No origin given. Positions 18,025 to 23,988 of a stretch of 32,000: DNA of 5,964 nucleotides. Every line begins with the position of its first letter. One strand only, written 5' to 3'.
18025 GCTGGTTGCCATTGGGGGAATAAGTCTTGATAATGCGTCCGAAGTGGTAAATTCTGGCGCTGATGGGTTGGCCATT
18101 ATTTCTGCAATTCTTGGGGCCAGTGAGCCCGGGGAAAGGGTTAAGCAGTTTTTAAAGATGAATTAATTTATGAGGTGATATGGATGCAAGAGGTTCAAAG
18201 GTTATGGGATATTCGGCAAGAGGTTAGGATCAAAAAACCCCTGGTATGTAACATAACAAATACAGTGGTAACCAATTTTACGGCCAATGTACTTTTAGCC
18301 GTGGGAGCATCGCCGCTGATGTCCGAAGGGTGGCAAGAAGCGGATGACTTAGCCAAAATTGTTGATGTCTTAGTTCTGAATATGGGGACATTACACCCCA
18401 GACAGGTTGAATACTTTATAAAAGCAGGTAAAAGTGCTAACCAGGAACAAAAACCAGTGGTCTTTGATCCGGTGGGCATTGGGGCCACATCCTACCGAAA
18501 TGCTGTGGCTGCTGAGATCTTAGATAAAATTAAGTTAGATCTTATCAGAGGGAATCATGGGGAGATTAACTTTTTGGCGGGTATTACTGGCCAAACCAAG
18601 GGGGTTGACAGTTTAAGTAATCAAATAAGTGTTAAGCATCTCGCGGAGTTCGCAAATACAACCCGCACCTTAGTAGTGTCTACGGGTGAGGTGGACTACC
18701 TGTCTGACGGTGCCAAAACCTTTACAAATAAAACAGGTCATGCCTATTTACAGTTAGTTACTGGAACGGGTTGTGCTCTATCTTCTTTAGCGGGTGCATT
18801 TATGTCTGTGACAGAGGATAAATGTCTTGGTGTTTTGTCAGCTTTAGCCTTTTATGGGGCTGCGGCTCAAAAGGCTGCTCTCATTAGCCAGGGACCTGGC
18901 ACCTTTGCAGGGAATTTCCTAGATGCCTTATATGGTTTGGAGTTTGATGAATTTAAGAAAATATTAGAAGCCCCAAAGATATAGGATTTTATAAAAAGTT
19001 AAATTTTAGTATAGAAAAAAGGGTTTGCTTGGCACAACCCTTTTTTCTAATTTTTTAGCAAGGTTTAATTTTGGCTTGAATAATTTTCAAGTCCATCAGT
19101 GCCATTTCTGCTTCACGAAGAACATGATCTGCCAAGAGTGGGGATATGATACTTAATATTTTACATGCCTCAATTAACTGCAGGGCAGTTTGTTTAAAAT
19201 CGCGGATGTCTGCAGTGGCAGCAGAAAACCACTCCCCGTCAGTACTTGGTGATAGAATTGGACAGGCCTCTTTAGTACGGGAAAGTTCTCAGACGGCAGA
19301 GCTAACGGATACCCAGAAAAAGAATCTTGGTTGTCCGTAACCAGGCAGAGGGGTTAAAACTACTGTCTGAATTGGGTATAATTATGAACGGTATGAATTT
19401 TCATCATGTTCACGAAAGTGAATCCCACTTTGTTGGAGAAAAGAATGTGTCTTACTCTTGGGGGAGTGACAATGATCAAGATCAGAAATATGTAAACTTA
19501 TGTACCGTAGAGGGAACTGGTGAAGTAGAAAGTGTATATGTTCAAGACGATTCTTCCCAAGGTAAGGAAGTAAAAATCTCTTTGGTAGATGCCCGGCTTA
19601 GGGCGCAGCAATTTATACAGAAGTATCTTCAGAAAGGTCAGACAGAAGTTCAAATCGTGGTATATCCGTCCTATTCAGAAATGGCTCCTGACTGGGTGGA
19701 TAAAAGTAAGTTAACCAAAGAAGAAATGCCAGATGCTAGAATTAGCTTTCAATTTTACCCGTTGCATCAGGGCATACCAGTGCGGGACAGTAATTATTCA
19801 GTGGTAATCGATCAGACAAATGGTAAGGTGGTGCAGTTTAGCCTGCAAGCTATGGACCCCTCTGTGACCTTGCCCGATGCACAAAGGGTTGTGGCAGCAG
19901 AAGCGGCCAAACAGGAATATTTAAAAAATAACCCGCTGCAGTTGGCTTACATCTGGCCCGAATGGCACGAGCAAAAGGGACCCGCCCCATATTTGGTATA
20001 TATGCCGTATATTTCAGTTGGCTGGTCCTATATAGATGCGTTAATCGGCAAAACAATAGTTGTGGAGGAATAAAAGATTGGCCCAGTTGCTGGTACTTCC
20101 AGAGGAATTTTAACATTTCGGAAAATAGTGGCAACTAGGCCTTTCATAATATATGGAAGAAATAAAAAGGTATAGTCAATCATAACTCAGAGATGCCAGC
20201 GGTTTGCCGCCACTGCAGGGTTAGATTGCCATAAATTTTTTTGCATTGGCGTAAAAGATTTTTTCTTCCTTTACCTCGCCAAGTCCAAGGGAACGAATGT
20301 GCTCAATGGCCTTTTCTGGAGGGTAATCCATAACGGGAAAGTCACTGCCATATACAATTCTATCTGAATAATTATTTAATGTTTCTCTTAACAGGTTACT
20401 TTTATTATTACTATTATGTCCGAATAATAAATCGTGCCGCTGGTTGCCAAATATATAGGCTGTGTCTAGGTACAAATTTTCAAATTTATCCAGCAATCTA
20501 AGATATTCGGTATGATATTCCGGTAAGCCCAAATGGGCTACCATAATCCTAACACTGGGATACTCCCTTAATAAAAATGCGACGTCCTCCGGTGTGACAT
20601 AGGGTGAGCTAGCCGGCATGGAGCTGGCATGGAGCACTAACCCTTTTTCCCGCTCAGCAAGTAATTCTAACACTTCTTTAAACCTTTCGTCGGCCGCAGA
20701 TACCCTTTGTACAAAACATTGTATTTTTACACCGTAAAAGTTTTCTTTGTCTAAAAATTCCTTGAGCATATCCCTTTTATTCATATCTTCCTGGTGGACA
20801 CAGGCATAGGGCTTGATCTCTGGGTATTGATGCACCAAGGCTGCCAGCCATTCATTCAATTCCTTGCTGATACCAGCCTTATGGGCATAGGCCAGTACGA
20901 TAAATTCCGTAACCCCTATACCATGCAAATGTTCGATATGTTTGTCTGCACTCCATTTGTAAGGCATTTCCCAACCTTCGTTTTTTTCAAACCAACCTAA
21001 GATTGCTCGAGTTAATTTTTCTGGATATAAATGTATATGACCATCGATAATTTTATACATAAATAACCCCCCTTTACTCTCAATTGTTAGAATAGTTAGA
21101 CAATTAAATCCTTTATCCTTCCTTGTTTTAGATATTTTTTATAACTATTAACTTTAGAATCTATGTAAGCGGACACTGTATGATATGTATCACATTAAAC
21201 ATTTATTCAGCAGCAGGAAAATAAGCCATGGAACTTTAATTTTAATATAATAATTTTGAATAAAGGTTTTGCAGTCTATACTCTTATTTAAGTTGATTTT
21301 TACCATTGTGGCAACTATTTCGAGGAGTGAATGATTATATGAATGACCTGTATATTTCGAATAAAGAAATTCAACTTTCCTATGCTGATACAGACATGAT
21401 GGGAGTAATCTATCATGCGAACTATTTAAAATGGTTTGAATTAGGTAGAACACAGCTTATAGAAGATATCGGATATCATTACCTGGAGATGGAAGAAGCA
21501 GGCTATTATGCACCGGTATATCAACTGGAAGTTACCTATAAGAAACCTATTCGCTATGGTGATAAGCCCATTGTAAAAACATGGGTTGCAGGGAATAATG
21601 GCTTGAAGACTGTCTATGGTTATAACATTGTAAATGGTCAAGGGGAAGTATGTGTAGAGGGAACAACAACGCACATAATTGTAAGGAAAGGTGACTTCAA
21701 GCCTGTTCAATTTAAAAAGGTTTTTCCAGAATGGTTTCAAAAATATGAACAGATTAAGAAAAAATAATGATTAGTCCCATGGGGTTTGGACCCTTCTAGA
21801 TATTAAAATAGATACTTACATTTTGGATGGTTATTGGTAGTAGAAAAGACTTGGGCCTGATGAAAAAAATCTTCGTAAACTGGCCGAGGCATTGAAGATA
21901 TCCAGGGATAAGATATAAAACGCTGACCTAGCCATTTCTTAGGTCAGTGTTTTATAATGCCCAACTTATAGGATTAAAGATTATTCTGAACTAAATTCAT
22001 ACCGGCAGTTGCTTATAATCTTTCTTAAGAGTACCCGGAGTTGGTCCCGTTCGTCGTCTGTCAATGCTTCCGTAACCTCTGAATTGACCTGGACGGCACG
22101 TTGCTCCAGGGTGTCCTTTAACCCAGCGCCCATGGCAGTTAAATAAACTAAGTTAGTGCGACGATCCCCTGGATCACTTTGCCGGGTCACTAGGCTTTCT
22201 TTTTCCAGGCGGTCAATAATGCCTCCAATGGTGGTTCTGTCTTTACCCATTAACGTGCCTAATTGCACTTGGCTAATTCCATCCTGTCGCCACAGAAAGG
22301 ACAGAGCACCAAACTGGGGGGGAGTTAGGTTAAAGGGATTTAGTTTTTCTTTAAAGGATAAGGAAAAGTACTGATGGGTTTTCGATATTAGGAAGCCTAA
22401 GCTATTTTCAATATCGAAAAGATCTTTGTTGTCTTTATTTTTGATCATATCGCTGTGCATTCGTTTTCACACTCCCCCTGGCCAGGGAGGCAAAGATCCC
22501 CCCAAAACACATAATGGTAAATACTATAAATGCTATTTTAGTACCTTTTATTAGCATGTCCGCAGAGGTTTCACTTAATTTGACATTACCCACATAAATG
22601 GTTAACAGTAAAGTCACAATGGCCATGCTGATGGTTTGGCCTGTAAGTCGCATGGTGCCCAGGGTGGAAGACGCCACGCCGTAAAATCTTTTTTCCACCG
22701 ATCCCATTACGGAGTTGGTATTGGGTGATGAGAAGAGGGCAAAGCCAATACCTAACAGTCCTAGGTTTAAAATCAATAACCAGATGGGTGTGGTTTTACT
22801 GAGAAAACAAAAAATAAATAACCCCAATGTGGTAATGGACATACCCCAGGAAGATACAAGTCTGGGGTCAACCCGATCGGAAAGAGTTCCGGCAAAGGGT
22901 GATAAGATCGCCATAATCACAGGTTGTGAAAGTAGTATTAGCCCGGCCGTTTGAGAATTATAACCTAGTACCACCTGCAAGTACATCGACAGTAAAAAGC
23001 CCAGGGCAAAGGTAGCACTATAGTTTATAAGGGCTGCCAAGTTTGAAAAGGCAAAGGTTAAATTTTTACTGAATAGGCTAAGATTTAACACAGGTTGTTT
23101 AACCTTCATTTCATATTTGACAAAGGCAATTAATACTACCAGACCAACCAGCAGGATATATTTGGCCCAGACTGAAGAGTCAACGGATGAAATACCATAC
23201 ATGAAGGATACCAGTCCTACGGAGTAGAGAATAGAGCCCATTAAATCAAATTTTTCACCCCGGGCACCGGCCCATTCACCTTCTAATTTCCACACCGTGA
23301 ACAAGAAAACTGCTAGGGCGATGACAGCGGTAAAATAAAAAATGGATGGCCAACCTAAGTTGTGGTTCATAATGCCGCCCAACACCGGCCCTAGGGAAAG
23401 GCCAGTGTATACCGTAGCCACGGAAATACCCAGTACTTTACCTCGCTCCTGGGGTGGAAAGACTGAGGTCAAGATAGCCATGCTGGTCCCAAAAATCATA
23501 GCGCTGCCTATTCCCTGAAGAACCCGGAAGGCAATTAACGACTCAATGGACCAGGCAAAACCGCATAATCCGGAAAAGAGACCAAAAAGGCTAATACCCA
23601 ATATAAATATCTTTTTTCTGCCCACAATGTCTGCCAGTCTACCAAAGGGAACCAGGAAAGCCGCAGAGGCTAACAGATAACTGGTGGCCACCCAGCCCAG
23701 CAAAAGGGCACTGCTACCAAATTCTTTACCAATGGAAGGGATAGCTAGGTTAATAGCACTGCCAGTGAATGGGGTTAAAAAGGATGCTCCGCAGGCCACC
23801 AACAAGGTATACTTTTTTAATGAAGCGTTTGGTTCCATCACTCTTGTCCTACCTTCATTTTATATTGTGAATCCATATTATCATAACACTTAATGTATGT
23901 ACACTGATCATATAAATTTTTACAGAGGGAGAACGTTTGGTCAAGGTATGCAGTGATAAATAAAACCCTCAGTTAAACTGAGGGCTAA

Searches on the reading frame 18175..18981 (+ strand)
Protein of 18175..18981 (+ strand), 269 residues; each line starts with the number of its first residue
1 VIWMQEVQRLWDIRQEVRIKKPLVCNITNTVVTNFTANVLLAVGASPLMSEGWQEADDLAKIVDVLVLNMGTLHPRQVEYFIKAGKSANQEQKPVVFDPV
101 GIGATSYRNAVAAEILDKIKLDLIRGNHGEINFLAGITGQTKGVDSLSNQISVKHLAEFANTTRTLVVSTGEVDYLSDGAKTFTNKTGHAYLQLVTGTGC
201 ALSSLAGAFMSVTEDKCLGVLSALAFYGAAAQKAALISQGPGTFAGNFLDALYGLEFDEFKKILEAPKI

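Call 60: search_protein_families(library=pfam, proteins=[window:18175-18981:+], max_evalue=0.001)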
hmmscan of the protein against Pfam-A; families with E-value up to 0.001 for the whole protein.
window:18175-18981:+ (269 aa): 3 families
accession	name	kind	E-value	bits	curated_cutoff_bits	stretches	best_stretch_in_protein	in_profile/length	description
PF02110.20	HK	-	1.7e-81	273.7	27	1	15-255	2-244/247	Hydroxyethylthiazole kinase family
PF01256.23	Carb_kinase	-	3e-06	27.3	27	1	46-235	46-224/242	NAD(P)H-hydrate dehydratase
PF08543.17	Phos_pyr_kin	-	2.7e-05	24.1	27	1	64-241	60-242/246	Phosphomethylpyrimidine kinase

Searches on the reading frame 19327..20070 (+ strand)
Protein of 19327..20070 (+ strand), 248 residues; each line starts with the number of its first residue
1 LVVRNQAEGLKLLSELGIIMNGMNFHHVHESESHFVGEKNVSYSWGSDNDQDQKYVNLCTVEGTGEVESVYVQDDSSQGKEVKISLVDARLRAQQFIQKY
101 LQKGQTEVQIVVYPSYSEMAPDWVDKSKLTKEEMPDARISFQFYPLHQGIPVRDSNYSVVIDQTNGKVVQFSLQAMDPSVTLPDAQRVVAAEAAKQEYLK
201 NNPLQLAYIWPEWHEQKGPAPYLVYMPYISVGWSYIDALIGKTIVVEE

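Call 60: search_protein_families(library=pfam, proteins=[window:19327-20070:+], max_evalue=0.001)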
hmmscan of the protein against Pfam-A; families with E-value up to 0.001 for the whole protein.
window:19327-20070:+ (248 aa): 1 family
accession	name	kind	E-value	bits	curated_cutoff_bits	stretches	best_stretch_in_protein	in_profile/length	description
PF16244.11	DUF4901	-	1.4e-12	48.4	27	1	25-173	18-146/148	YcdB, YcdC repeated domain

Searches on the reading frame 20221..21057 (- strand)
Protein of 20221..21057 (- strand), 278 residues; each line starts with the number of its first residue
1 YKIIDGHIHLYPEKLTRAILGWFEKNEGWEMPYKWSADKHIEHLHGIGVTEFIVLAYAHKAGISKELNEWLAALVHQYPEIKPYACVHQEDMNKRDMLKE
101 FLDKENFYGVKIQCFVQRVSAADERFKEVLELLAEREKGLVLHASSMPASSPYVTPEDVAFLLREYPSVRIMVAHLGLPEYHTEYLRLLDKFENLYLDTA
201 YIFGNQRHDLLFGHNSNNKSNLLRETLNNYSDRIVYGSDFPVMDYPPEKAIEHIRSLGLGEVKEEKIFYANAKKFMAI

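Call 60: search_protein_families(library=pfam, proteins=[window:20221-21057:-], max_evalue=0.001)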
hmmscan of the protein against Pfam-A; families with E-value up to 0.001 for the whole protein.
window:20221-21057:- (278 aa): 1 family
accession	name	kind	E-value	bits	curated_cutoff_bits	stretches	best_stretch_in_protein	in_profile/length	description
PF04909.20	Amidohydro_2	-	4.1e-23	83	26.4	1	4-275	1-286/289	Amidohydrolase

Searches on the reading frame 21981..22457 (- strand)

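Call 60: search_protein_families(library=pfam, proteins=[window:21981-22457:-], max_evalue=0.001)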
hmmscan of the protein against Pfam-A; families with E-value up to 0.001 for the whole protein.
window:21981-22457:- (158 aa): 4 families
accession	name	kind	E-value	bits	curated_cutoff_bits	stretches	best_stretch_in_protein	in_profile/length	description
PF01047.28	MarR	-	6.3e-15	55.3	24.6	1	44-100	1-57/59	MarR family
PF12802.13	MarR_2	-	1.9e-12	47.6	27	1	43-100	2-60/61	MarR family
PF22381.2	Staph_reg_Sar_Rot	-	3.2e-05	24.4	27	1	35-116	3-84/85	Transcriptional regulator SarA/Rot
PF04182.18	B-block_TFIIIC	-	0.00011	22.6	22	1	57-95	15-53/73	B-block binding subunit of TFIIIC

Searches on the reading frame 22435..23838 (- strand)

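Call 60: search_protein_families(library=pfam, proteins=[window:22435-23838:-], max_evalue=0.001)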
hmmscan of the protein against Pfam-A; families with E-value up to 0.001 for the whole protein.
window:22435-23838:- (467 aa): 3 families
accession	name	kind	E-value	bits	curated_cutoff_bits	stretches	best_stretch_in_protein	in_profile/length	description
PF07690.21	MFS_1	-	1.1e-52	179.5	33.4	2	17-186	3-176/347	Major Facilitator Superfamily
PF00083.30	Sugar_tr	-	1.4e-09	37.8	22.3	1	41-182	42-189/452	Sugar (and other) transporter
PF13347.12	MFS_2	-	0.00051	19.1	27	1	276-453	13-191/427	MFS/sugar transport protein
